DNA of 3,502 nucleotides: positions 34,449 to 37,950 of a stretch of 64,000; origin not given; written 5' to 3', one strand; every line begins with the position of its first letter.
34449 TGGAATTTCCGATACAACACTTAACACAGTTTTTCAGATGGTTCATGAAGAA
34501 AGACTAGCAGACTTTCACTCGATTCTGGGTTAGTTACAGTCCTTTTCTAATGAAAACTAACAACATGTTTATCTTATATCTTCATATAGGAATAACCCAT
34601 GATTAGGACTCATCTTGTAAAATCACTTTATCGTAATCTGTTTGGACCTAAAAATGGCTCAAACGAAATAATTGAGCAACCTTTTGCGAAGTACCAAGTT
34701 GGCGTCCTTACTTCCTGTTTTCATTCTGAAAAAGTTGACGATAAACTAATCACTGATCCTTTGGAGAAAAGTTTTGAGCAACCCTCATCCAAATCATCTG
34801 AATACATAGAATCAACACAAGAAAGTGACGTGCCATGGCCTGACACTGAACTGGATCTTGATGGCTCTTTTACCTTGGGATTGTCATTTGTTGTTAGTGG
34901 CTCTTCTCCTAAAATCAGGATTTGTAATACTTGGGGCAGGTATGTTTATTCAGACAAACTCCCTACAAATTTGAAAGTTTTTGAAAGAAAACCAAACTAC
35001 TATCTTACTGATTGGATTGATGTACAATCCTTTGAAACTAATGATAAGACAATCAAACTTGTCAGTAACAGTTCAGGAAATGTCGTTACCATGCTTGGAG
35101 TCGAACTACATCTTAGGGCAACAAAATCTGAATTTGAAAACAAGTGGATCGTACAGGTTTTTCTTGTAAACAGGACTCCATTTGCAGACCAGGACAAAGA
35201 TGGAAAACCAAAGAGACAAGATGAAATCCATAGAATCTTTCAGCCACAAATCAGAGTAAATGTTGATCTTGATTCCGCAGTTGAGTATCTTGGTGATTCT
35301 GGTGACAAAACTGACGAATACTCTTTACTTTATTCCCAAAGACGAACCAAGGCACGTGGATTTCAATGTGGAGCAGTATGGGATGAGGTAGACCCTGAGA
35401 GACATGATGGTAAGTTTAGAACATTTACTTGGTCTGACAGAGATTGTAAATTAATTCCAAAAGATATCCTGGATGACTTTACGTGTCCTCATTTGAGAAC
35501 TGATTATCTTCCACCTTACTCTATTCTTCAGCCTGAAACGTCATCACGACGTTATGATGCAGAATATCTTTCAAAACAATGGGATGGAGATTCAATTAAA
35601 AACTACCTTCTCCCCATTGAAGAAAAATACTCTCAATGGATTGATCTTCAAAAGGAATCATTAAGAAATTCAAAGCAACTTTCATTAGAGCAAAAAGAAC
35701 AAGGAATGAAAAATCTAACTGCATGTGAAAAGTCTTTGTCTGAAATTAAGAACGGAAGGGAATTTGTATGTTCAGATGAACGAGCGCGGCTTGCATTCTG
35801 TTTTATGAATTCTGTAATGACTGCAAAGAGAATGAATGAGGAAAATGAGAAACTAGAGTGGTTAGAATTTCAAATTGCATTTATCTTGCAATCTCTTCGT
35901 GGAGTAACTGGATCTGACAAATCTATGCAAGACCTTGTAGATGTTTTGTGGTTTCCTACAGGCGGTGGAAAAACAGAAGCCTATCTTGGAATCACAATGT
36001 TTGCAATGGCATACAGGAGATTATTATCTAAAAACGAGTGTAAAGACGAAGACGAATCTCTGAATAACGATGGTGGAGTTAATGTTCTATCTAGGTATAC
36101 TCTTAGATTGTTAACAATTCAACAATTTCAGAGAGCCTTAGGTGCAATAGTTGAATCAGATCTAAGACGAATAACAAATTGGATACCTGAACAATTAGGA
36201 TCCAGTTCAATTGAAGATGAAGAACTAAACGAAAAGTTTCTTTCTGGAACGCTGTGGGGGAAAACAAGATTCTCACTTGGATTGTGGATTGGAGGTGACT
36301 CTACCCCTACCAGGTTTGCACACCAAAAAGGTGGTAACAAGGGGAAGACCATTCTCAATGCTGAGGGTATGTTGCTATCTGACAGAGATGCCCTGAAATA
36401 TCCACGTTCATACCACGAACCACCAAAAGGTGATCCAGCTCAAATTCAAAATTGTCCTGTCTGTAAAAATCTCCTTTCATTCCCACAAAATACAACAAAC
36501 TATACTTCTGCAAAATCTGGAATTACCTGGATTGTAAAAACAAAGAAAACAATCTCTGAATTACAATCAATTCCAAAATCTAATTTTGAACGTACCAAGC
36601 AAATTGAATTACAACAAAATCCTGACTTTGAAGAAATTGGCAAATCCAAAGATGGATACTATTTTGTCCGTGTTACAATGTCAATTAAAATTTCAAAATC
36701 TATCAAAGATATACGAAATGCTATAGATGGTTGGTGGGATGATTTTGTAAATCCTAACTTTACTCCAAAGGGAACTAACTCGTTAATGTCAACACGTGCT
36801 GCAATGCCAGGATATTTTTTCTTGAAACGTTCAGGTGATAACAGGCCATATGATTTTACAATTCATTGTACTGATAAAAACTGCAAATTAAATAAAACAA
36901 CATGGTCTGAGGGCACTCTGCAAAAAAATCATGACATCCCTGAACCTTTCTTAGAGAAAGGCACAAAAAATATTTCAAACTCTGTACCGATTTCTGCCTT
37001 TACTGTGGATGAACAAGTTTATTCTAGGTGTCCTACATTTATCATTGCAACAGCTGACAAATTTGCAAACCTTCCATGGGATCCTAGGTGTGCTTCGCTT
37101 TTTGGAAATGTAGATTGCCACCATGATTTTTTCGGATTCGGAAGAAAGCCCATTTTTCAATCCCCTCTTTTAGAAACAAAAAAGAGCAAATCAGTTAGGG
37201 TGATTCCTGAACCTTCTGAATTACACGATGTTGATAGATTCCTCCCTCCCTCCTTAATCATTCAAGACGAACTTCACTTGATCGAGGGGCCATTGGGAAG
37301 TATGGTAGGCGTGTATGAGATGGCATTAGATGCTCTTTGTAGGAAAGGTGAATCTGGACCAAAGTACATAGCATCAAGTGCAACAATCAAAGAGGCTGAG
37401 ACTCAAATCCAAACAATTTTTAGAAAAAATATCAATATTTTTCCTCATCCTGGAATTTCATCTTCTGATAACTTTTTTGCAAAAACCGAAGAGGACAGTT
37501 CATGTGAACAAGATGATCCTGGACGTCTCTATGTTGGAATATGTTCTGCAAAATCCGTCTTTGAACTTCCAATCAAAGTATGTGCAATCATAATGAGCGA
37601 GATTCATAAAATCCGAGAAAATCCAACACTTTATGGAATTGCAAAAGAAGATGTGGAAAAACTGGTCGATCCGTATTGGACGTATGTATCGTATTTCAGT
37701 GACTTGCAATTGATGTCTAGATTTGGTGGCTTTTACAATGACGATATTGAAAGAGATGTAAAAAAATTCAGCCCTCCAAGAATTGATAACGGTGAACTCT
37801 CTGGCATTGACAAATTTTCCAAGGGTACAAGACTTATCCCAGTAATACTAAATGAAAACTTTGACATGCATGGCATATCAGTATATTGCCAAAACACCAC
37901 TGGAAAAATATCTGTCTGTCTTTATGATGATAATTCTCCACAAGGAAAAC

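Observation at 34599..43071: Helicase-DUF1998 giant + single-HKD PLD + unknown 477-aa gene: a DISARM/Druantia-hybrid defence candidate in a thaumarchaeal-type genome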

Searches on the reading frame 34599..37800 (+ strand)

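Call 44: search_dna_similar(query=window:34599-37800:+, collection=plasmids, mode=protein, max_rows=25, max_evalue=1e-10)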
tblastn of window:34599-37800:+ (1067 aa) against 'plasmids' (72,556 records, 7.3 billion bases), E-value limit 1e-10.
Records with a match: 100; places in all: 104; records where one place covers at least 80% of the query: 22.
Best place of each record, by identity: <60% 100.
By first word of the organism name: Bacillus 17; Nostoc 7; Halobacterium 6; Rhizobium 5; Streptomyces 5; Planktothrix 3; Deinococcus 3; Lactiplantibacillus 3; Calothrix 2; Rhodococcus 2; and 39 more.
By predicted mobility (MOB-suite, as given by PLSDB): non-mobilizable 71; conjugative 18; mobilizable 11.
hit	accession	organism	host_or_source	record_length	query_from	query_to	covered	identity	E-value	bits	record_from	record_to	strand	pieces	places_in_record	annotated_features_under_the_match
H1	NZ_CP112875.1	Pseudanabaena galeata CCNP1313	-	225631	2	1063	84%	29.8%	5e-42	331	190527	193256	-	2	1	drmA: DISARM system helicase DrmA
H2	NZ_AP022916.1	Bacillus cereus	-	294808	2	1067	84%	29.0%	1e-39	312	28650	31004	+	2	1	drmA: DISARM system helicase DrmA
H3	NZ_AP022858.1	Bacillus cereus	-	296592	2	1067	84%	29.0%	1e-39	312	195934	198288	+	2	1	drmA: DISARM system helicase DrmA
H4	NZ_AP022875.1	Bacillus cereus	-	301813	2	1067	84%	29.0%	1e-39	312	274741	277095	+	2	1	drmA: DISARM system helicase DrmA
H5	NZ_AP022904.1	Bacillus cereus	-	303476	2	1067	84%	29.0%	1e-39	312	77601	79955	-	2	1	drmA: DISARM system helicase DrmA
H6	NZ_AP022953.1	Bacillus cereus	-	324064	2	1067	84%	29.0%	1e-39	312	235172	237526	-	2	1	drmA: DISARM system helicase DrmA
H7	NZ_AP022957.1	Bacillus cereus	-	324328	2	1067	84%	29.0%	1e-39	312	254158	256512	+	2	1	drmA: DISARM system helicase DrmA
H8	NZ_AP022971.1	Bacillus cereus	-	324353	2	1067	84%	29.0%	1e-39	312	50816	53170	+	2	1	drmA: DISARM system helicase DrmA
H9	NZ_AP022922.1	Bacillus cereus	-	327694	2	1067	84%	29.0%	1e-39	312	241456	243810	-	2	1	drmA: DISARM system helicase DrmA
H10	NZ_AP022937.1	Bacillus cereus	-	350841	2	1067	84%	29.0%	1e-39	312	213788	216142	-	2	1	drmA: DISARM system helicase DrmA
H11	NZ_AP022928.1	Bacillus cereus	-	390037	2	1067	84%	29.0%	1e-39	312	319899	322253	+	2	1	drmA: DISARM system helicase DrmA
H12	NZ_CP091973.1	Bacillus cereus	mixed culture,deep-sea water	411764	2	1067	84%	29.0%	1e-39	312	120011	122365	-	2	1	drmA: DISARM system helicase DrmA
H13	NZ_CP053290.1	Bacillus cereus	Pyropia,cell culture,seawater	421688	2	1067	84%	29.0%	1e-39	312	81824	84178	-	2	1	drmA: DISARM system helicase DrmA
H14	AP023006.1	Bacillus cereus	-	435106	2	1067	84%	29.0%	1e-39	312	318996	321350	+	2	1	helicase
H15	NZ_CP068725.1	Bacillus cereus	single cell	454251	2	1067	84%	29.0%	1e-39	312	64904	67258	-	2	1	drmA: DISARM system helicase DrmA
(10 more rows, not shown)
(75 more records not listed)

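Call 45: get_annotated_region(hit=H2, flank=9000)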
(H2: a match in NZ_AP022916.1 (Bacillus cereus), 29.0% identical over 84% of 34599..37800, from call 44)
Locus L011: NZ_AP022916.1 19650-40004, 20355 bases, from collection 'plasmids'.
description: Bacillus cereus strain MRY14-0105 plasmid pMRY14-0105_1, complete sequence
organism: Bacillus cereus (NCBI taxid 1396)
taxonomy: Bacteria; Bacillota; Bacilli; Bacillales; Bacillaceae; Bacillus; Bacillus cereus
host: -; source: -; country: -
typing (MOB-suite, as given by PLSDB): non-mobilizable; replicon rep_cluster_125; mating-pair formation MPF_T
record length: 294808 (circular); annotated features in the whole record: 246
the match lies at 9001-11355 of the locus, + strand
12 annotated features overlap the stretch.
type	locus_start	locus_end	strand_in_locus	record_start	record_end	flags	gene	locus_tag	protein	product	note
CDS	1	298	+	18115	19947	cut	-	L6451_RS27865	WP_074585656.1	hypothetical protein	-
CDS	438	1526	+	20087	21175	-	-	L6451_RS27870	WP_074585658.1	hypothetical protein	-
CDS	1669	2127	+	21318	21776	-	-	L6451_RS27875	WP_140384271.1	hypothetical protein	-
CDS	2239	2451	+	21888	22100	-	-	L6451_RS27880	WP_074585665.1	helix-turn-helix domain-containing protein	-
CDS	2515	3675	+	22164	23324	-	-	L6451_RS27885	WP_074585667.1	site-specific integrase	GO:0015074 - DNA integration [Evidence IEA]; GO:0006310 - DNA recombination [Evidence IEA]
CDS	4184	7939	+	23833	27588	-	-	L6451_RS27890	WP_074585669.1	AAA family ATPase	-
CDS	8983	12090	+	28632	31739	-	drmA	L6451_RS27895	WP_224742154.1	DISARM system helicase DrmA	-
CDS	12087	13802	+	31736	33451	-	-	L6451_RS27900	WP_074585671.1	DUF1998 domain-containing protein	-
CDS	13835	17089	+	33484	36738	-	-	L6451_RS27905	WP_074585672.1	helicase-related protein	-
CDS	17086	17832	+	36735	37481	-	-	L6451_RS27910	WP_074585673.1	DUF4391 domain-containing protein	-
CDS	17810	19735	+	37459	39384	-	-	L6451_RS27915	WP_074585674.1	site-specific DNA-methyltransferase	GO:0006306 - DNA methylation [Evidence IEA]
CDS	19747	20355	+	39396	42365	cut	-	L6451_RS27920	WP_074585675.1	DEAD/DEAH box helicase family protein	-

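Call 46: get_annotated_region(hit=H1, flank=9000)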
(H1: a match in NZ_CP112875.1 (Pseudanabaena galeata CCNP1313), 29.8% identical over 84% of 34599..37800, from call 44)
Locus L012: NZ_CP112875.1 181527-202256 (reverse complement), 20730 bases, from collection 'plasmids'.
description: Pseudanabaena galeata CCNP1313 plasmid pPg_01, complete sequence
organism: Pseudanabaena galeata CCNP1313 (NCBI taxid 2602720)
taxonomy: Bacteria; Cyanobacteriota; Cyanophyceae; Pseudanabaenales; Pseudanabaenaceae; Pseudanabaena; Pseudanabaena galeata; Pseudanabaena galeata CCNP1313
host: -; source: -; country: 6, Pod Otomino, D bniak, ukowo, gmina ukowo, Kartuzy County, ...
typing (MOB-suite, as given by PLSDB): non-mobilizable
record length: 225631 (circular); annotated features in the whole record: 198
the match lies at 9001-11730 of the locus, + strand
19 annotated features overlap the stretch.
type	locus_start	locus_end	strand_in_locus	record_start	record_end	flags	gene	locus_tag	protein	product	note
CDS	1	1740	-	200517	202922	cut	-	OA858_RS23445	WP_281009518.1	NACHT domain-containing protein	-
CDS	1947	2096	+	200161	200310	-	-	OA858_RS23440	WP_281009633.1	hypothetical protein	-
CDS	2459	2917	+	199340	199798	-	-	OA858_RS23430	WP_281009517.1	hypothetical protein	-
CDS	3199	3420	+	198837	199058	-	-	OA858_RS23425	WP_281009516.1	hypothetical protein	-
CDS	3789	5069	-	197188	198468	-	-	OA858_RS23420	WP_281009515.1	glycosyltransferase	-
CDS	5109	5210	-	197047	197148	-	-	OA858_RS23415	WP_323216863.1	transposase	-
CDS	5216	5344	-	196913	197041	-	-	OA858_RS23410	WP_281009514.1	hypothetical protein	-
CDS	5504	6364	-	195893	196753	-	-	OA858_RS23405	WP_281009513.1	alpha/beta hydrolase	-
CDS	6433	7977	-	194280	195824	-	-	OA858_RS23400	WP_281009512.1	AAA family ATPase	-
CDS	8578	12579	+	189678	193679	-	drmA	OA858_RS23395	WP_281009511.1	DISARM system helicase DrmA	-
CDS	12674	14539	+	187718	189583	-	-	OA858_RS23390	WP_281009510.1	DUF1998 domain-containing protein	-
CDS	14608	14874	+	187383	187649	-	-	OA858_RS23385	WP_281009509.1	BrnT family toxin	-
CDS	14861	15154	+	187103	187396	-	-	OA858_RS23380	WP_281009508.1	BrnA antitoxin family protein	-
CDS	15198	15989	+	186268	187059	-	drmC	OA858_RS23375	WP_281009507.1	DISARM system phospholipase D-like protein DrmC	-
CDS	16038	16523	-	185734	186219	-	-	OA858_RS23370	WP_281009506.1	PIN domain-containing protein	-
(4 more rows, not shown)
